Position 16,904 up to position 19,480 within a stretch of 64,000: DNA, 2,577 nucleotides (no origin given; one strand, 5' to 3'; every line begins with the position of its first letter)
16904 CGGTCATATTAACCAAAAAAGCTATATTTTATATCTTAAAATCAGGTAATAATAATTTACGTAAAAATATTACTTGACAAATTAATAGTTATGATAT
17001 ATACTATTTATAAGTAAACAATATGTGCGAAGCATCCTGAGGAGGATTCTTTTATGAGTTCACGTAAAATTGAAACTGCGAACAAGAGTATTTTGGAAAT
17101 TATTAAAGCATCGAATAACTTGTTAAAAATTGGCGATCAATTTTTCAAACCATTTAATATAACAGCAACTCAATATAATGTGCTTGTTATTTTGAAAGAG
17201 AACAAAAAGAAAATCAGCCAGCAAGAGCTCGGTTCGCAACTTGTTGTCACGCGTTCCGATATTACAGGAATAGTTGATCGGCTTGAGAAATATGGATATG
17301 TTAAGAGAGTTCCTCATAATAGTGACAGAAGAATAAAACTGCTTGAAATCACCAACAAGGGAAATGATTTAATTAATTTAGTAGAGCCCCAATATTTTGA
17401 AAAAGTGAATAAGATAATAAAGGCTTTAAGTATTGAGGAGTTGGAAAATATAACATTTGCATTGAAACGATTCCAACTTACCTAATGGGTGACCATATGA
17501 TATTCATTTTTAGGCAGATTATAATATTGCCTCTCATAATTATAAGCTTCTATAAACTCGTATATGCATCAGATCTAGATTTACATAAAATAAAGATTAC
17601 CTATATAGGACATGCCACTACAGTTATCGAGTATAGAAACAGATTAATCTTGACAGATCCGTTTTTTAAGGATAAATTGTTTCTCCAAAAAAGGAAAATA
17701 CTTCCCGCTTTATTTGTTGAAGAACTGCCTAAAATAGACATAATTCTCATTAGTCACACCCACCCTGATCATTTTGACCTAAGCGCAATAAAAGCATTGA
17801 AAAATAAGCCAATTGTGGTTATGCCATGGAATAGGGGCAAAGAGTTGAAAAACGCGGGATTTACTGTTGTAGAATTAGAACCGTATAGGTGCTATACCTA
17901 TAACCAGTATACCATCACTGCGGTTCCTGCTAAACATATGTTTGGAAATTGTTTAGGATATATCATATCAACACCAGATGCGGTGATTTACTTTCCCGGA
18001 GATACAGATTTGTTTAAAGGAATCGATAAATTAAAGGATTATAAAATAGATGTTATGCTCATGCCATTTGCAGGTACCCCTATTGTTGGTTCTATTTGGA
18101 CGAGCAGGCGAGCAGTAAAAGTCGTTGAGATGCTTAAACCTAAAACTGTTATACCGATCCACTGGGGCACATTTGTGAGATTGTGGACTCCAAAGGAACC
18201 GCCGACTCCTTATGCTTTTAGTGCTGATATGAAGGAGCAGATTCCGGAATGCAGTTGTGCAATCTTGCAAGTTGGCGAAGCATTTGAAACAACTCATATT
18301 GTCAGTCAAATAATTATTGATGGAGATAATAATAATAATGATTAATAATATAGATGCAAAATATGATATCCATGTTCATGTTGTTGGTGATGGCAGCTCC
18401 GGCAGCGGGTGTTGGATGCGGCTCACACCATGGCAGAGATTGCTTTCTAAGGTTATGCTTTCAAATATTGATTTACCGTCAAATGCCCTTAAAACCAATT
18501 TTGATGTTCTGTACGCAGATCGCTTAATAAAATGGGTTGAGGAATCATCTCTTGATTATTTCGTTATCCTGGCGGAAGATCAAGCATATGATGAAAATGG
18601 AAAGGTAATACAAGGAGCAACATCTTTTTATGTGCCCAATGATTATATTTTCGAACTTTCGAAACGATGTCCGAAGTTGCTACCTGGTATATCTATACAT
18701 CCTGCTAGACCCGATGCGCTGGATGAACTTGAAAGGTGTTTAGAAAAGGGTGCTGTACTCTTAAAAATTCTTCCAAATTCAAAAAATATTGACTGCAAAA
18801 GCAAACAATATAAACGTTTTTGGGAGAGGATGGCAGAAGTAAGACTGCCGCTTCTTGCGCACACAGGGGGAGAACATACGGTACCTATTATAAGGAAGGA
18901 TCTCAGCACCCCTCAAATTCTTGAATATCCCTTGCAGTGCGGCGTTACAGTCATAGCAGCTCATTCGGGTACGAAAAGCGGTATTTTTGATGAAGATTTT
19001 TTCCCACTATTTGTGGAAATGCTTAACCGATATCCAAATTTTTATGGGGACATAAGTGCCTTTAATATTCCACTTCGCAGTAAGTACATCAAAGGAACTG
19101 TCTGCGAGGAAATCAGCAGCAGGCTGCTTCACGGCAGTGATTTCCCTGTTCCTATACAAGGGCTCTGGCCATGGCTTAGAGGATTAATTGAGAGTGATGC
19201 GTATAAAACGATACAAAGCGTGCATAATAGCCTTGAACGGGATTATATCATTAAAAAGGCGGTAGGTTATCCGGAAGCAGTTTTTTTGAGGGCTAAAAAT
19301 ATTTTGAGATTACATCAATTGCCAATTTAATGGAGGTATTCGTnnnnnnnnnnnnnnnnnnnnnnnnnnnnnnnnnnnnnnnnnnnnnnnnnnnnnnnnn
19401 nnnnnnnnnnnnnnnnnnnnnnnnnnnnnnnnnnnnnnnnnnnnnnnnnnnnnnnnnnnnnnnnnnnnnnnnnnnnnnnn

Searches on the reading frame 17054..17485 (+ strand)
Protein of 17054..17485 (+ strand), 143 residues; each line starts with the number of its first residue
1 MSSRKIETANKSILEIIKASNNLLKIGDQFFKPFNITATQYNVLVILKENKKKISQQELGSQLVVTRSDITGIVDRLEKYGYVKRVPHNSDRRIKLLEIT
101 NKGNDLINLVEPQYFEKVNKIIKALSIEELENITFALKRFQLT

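Call 4: search_protein_families(library=pfam, proteins=[window:17054-17485:+], max_evalue=0.01)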
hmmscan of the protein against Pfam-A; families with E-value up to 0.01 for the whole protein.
window:17054-17485:+ (143 aa): 10 families
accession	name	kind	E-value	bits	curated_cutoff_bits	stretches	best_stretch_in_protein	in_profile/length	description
PF01047.28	MarR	-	1.8e-15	57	24.6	1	36-94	1-58/59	MarR family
PF12802.13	MarR_2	-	4e-12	46.5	27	1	35-94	2-61/61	MarR family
PF22381.2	Staph_reg_Sar_Rot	-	9.8e-09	35.6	27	1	32-108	8-83/85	Transcriptional regulator SarA/Rot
PF13463.12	HTH_27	-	4.2e-07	30.6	22.2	1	37-103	2-68/68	Winged helix DNA-binding domain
PF08279.18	HTH_11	-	5.1e-05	23.5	25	1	40-82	2-44/55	HTH domain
PF13601.12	HTH_34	-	6.5e-05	23.5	27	1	42-106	4-68/80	Winged helix DNA-binding domain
PF01325.25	Fe_dep_repress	-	0.0011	19.6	26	1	47-87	16-56/60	Iron dependent repressor, N-terminal DNA binding domain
PF13412.12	HTH_24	-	0.0023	17.9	21.9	1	38-84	3-48/48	Winged helix-turn-helix DNA-binding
PF13545.12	HTH_Crp_2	-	0.0039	17.6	27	1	53-97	22-62/70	Crp-like helix-turn-helix domain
PF01978.25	TrmB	-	0.0049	17.1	25.6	1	34-89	4-58/68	Sugar-specific transcriptional regulator TrmB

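Call 5: search_protein_families(library=ncbifam, proteins=[window:17054-17485:+], max_evalue=0.01)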
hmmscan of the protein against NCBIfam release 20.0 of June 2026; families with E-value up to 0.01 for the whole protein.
window:17054-17485:+ (143 aa): 18 families
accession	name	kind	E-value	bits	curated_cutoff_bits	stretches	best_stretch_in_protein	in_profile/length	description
TIGR02337.1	HpaR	equivalog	1.5e-14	54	121.2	1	16-137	6-126/130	homoprotocatechuate degradation operon regulator HpaR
NF008122.0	PRK10870.1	equivalog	2.1e-13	50.3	157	1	20-133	37-151/176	transcriptional repressor MprA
NF052638.1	TransRegOhrRVib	equivalog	3.4e-13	49.5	200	1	6-108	5-106/141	transcriptional regulator OhrR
NF053777.1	Saro0803TransReg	equivalog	1.6e-12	47.3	200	1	29-136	28-134/140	Saro_0803 family transcriptional regulator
NF008565.1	PRK11512.1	equivalog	2.2e-11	44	240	1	27-139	29-141/144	multiple antibiotic resistance transcriptional regulator MarR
NF050133.1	TransRegFabT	equivalog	2.8e-11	43.9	200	1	50-139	40-129/138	fatty acid biosynthesis transcriptional regulator FabT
NF045593.1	bilirub_TF_BilQ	equivalog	4.3e-11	42.7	125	1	32-139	24-130/135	bilirubin utilization transcriptional regulator BilQ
NF002926.0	PRK03573.1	equivalog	2.7e-10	40.3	120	1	28-138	21-131/144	transcriptional regulator SlyA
NF041230.1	BagL_FevM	exception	7.8e-09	35.7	230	1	35-106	37-107/145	MarR family transcriptional regulator BagL/FevM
NF010349.0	PRK13777.1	equivalog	7.8e-08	31.9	153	1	28-125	36-132/190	HTH-type transcriptional regulator Hpr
NF038251.1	AdcR_fam_Zn_TF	equivalog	1.1e-06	28.9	175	1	5-107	5-103/143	zinc-dependent MarR family transcriptional regulator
NF040939.2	trans_reg_lrs14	equivalog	1.7e-06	28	90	1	34-90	17-73/103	Lrs14 family HTH-type transcriptional regulator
NF053814.1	teico_TcaR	equivalog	1.6e-05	25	170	1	17-137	16-138/151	MarR family transcriptional regulator TcaR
TIGR01889.1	Staph_reg_Sar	paralog_domain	2.1e-05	24.8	62.6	1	32-122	19-108/109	staphylococcal accessory regulator family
NF053606.1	Sta1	subfamily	3.2e-05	24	80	1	34-92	16-73/100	Sta1 family transcriptional regulator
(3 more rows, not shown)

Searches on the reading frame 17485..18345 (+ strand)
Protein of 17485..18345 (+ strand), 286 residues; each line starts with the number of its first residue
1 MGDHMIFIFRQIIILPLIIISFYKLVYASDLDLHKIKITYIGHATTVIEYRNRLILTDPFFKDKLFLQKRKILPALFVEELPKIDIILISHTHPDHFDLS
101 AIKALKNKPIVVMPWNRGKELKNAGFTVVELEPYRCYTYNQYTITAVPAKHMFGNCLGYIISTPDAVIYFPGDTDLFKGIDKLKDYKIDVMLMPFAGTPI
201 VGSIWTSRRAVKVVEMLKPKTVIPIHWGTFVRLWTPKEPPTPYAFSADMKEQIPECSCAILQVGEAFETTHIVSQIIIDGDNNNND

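Call 4: search_protein_families(library=pfam, proteins=[window:17485-18345:+], max_evalue=0.01)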
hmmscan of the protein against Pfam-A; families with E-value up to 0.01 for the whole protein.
window:17485-18345:+ (286 aa): 4 families
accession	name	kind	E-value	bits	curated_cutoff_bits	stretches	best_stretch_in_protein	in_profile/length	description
PF13483.12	Lactamase_B_3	-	4.6e-22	79.2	24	1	37-226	1-160/160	Beta-lactamase superfamily domain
PF12706.13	Lactamase_B_2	-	8.6e-21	74.9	27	1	54-227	2-200/200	Beta-lactamase superfamily domain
PF00753.33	Lactamase_B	-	6e-07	30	22.7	1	44-97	7-57/196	Metallo-beta-lactamase superfamily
PF16661.11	Lactamase_B_6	-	0.0071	16.2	27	0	48-97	2-49/193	Metallo-beta-lactamase superfamily domain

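Call 5: search_protein_families(library=ncbifam, proteins=[window:17485-18345:+], max_evalue=0.01)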
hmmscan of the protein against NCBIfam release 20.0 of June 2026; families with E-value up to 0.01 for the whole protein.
window:17485-18345:+ (286 aa): 7 families
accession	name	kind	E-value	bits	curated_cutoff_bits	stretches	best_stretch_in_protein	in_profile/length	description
NF001911.0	PRK00685.1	equivalog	1.9e-26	93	144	1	36-268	1-227/228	metal-dependent hydrolase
NF008688.0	PRK11709.1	equivalog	1.8e-09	36.9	306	1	148-230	202-286/355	L-ascorbate 6-phosphate lactonase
NF041804.1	MBL_fold_SolJ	exception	0.0013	18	350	1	85-134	55-101/224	solanimycin biosynthesis MBL-fold hydrolase SolJ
NF002558.0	PRK02126.1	subfamily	0.0018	17.4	315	0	73-97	37-61/345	ribonuclease Z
NF000801.0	PRK00055.1-3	equivalog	0.0019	17.3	252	0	82-97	52-67/307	ribonuclease Z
TIGR02651.1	RNase_Z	equivalog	0.002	17.2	292.95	0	82-97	50-65/302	ribonuclease Z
NF038231.1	MBL_Geo_Pelo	equivalog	0.0053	16.4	360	0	76-105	58-91/250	GPMC system MBL fold metallohydrolase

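Call 80: search_solved_structures(query=window:17485-18345:+, max_evalue=0.01)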
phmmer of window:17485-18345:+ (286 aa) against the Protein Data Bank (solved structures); distinct sequences matched with E-value up to 0.01: 13.
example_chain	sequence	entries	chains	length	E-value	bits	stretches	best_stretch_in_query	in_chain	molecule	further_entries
3x2z_A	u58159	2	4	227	3.6e-19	72.4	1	36-268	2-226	UPF0173 metal-dependent hydrolase TM_1162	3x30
3x2y_A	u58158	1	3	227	8.3e-18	67.9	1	36-268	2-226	UPF0173 metal-dependent hydrolase TM_1162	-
3x2x_A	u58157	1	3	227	8.4e-18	67.9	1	36-268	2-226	UPF0173 metal-dependent hydrolase TM_1162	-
3kl7_A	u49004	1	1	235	9.5e-12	48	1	36-229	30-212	Putative metal-dependent hydrolase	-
4qn9_A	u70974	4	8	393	6.1e-11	45.4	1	36-108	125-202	N-acyl-phosphatidylethanolamine-hydrolyzing phospholipase D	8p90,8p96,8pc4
7e3v_A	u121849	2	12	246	1.8e-09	40.5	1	153-233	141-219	UPF0173 metal-dependent hydrolase C7P97_11315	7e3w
6hrg_A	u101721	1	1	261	2.6e-07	33.5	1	157-233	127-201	UPF0173 metal-dependent hydrolase Igni_1254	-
6brm_A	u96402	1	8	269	1.4e-06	31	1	37-228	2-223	Putative metal-dependent isothiocyanate hydrolase SaxA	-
1vjn_A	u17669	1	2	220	8.5e-06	28.5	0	34-62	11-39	Zn-dependent hydrolase of metallo-beta-lactamase superfamily TM0207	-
3bv6_A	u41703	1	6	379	4.6e-05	26.1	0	155-232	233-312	Metal-dependent hydrolase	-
3rpc_A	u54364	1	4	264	0.00021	23.9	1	38-229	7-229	possible metal-dependent hydrolase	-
8a90_A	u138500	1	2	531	0.00031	23.4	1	36-122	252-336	Non-heme diiron monooxygenase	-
2wyl_A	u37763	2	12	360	0.0011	21.5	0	152-230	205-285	L-ASCORBATE-6-PHOSPHATE LACTONASE ULAG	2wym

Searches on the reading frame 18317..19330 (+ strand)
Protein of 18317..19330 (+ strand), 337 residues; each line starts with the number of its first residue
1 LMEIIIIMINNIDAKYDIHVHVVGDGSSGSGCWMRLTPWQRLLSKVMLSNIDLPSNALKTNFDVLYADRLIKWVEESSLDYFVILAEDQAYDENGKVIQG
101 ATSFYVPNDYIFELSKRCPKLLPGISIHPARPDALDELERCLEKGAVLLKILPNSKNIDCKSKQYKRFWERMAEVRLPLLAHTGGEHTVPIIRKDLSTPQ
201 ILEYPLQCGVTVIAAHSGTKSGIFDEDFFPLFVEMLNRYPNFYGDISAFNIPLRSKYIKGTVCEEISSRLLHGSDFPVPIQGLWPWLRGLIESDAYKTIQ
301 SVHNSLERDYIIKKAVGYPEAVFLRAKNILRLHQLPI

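Call 4: search_protein_families(library=pfam, proteins=[window:18317-19330:+], max_evalue=0.01)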
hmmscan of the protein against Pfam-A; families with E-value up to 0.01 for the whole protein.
window:18317-19330:+ (337 aa): 1 family
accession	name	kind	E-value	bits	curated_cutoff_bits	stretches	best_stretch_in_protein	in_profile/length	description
PF04909.20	Amidohydro_2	-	1.3e-13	51.8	26.4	1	88-285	47-256/289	Amidohydrolase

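Call 5: search_protein_families(library=ncbifam, proteins=[window:18317-19330:+], max_evalue=0.01)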
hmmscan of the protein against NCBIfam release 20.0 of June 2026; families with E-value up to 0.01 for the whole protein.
window:18317-19330:+ (337 aa): 0 families

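Call 81: search_solved_structures(query=window:18317-19330:+, max_evalue=0.01)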
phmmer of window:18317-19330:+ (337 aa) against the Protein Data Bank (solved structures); distinct sequences matched with E-value up to 0.01: 0.
